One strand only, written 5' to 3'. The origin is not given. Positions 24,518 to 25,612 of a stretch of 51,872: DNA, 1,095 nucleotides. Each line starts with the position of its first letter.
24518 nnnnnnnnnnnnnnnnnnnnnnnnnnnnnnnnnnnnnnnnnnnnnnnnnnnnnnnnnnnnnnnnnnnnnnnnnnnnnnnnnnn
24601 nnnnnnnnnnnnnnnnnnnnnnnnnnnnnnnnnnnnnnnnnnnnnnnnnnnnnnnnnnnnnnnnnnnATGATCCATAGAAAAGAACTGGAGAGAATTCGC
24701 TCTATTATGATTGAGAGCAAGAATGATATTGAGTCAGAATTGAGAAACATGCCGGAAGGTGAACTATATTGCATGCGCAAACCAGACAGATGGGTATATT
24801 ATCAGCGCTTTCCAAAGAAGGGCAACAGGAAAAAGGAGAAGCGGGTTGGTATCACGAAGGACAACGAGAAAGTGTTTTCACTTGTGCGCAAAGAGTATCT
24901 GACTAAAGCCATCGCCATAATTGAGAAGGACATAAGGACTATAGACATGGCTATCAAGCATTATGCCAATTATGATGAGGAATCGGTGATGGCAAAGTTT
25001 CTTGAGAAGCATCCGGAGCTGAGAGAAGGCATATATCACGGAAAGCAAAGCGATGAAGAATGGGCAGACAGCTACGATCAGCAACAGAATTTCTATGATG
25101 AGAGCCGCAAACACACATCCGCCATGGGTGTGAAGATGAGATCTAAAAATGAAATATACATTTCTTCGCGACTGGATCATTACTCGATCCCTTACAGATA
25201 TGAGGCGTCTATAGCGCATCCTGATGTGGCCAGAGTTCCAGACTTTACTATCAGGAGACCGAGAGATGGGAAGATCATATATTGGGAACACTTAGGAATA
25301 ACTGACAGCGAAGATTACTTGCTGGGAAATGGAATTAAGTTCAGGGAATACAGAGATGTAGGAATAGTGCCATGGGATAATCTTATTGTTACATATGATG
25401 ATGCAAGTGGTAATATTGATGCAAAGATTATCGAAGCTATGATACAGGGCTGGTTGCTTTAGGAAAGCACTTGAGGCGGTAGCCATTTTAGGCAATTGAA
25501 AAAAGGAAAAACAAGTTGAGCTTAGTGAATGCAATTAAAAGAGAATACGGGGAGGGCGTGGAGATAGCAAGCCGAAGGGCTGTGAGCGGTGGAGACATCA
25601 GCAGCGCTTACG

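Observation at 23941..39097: Diverged inverted-repeat pair of DnaA-box-rich non-coding elements brackets a 14-kb block containing gyrB-gyrA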

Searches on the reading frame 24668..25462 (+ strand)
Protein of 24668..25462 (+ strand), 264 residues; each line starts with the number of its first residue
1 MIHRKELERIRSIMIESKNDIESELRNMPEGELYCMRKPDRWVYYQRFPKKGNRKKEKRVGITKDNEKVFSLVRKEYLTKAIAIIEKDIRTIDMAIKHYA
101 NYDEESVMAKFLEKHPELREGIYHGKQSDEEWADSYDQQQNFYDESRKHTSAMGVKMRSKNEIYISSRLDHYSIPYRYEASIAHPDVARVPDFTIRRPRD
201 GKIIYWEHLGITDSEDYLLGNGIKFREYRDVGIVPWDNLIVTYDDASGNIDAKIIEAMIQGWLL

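Call 7: search_protein_families(library=pfam, proteins=[window:24668-25462:+])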
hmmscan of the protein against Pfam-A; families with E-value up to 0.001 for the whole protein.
window:24668-25462:+ (264 aa): 0 families

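Call 25: search_protein_families(library=ncbifam, proteins=[window:24668-25462:+], max_evalue=0.1)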
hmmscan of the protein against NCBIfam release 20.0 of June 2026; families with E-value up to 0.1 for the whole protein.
window:24668-25462:+ (264 aa): 0 families

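Call 26: search_protein_families(library=phrogs, proteins=[window:24668-25462:+], max_evalue=0.1)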
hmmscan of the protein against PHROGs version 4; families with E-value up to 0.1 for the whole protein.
window:24668-25462:+ (264 aa): 0 families

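Call 27: search_solved_structures(query=window:24668-25462:+, max_evalue=1)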
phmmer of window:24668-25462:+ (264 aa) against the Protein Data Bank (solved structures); distinct sequences matched with E-value up to 1: 3.
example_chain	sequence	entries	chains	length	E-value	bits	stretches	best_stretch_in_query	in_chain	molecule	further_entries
5fdk_A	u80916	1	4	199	0.18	14.5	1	70-151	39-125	Holliday junction resolvase RecU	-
1zp7_A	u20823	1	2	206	0.25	14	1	70-151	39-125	Recombination protein U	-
1rzn_A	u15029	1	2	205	0.26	14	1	70-151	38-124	Recombination protein U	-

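Call 28: find_homologous_proteins(query=window:24668-25459:+, max_evalue=0.001)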
Query window:24668-25459:+ (264 aa): 461 proteins with E <= 0.001 among 886 candidates; the best 120 are listed.
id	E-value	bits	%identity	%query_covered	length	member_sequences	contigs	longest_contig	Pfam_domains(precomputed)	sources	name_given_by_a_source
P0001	5.9e-151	519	86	100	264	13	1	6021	-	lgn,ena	-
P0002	1.2e-147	508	85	100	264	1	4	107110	-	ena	-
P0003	2.1e-129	449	75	100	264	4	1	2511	-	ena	-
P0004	2.2e-128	445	73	100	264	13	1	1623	-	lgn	-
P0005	2.3e-126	439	70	100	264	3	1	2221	-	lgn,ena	-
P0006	2.8e-126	438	68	100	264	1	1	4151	-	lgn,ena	-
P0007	6.2e-123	427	68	100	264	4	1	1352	-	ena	-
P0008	2.1e-122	426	69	100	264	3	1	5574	-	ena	-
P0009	4.3e-121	421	66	100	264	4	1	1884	-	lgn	-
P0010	5.6e-121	421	67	100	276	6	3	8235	-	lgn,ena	-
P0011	6.3e-120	418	67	100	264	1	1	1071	-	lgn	-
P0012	1.7e-119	416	67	100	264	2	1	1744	-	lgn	-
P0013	7.5e-119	414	67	100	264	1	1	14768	-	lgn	-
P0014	1.6e-118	413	66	100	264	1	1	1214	-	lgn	-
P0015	2.7e-118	412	66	100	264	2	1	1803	-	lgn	-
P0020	2.9e-115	402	64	100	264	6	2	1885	-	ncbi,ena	-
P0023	1.4e-113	397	67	95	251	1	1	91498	-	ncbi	-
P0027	3.1e-110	386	62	100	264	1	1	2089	-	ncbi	-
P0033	5.8e-106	372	62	100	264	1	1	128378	-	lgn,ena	-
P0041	2.3e-102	360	60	100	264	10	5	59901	-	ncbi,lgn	-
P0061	2.6e-81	291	51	100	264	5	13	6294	-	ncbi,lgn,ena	-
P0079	4.2e-79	284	49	100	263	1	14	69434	-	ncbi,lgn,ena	-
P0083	6.6e-79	283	51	100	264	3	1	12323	-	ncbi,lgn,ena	-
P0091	2.3e-78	281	50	100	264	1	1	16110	-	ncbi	-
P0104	2.4e-77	278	50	100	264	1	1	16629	-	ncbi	-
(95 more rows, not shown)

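Call 29: find_encoding_contigs(protein=P0002, flank=10000, max_places=4)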
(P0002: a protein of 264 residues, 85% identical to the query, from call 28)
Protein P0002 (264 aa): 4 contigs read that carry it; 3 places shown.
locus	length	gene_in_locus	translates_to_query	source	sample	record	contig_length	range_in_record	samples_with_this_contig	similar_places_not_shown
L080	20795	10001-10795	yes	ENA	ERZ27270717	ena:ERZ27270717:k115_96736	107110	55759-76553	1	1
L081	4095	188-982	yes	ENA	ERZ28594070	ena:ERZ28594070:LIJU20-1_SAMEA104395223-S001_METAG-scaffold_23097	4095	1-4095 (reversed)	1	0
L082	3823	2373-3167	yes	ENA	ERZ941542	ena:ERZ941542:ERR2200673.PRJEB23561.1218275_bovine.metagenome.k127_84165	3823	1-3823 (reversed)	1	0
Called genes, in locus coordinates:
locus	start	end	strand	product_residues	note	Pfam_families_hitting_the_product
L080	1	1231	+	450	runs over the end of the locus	PF00148:Oxidored_nitro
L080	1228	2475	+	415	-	PF00148:Oxidored_nitro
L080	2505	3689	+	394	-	PF01497:Peripla_BP_2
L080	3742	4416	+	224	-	PF19700:DUF6198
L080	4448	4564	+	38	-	-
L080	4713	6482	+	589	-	PF00501:AMP-binding, PF23562:AMP-binding_C_3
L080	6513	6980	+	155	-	PF12802:MarR_2, PF01047:MarR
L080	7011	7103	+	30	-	-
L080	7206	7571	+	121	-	PF21631:A9CJY8-like_N (weak), PF13840:ACT_7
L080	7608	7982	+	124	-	-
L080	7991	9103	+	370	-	PF04055:Radical_SAM, PF13353:Fer4_12 (faint)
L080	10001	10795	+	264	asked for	-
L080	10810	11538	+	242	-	PF08713:DNA_alkylation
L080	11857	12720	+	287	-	PF00497:SBP_bac_3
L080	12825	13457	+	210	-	PF00528:BPD_transp_1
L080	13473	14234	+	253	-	PF00005:ABC_tran, PF02463:SMC_N (weak), PF13304:AAA_21 (weak)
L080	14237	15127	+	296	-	PF26317:CntK_N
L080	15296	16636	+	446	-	PF01368:DHH, PF00571:CBS (faint), PF02833:DHHA2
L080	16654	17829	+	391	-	PF00465:Fe-ADH, PF13685:Fe-ADH_2, PF25137:ADH_Fe_C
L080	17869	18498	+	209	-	PF02525:Flavodoxin_2 (weak), PF03358:FMN_red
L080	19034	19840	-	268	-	-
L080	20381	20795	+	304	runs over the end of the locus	PF00892:EamA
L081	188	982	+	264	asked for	-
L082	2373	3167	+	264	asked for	-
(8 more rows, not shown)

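Call 30: find_encoding_contigs(protein=P0001, flank=10000, max_places=4)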
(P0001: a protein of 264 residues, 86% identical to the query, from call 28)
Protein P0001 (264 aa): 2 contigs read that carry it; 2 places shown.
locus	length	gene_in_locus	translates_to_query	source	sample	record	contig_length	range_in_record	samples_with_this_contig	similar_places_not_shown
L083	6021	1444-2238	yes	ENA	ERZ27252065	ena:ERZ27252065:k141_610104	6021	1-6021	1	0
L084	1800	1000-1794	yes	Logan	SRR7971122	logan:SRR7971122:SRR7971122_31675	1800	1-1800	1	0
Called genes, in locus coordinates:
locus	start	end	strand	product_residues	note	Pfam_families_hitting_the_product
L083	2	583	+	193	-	?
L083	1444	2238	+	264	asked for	-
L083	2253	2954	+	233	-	PF08713:DNA_alkylation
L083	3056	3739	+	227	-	PF13151:DUF3990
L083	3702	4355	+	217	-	PF01381:HTH_3 (weak), PF12844:HTH_19 (weak)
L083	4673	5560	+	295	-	PF00497:SBP_bac_3, PF09084:NMT1 (faint)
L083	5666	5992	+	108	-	PF00528:BPD_transp_1 (weak)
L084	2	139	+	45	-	?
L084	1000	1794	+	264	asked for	-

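Call 41: find_encoding_contigs(protein=P0013, flank=10000, max_places=3)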
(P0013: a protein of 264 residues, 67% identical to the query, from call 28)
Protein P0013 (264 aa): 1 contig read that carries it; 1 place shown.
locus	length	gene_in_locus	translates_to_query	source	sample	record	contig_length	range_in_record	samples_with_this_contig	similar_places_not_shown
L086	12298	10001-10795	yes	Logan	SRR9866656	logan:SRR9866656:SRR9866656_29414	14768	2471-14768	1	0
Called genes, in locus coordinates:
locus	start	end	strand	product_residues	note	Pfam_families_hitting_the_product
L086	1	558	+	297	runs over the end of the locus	PF00892:EamA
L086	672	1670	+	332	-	-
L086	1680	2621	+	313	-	PF02492:cobW, PF21537:DUF1980_C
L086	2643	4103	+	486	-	PF01183:Glyco_hydro_25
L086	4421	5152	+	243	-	PF00165:HTH_AraC, PF12833:HTH_18, PF00165:HTH_AraC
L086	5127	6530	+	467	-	PF00817:IMS, PF11799:IMS_C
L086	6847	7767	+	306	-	PF02729:OTCace_N, PF00185:OTCace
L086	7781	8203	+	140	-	PF01948:PyrI, PF02748:PyrI_C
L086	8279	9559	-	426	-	PF03313:SDH_alpha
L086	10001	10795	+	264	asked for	-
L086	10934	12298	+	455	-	?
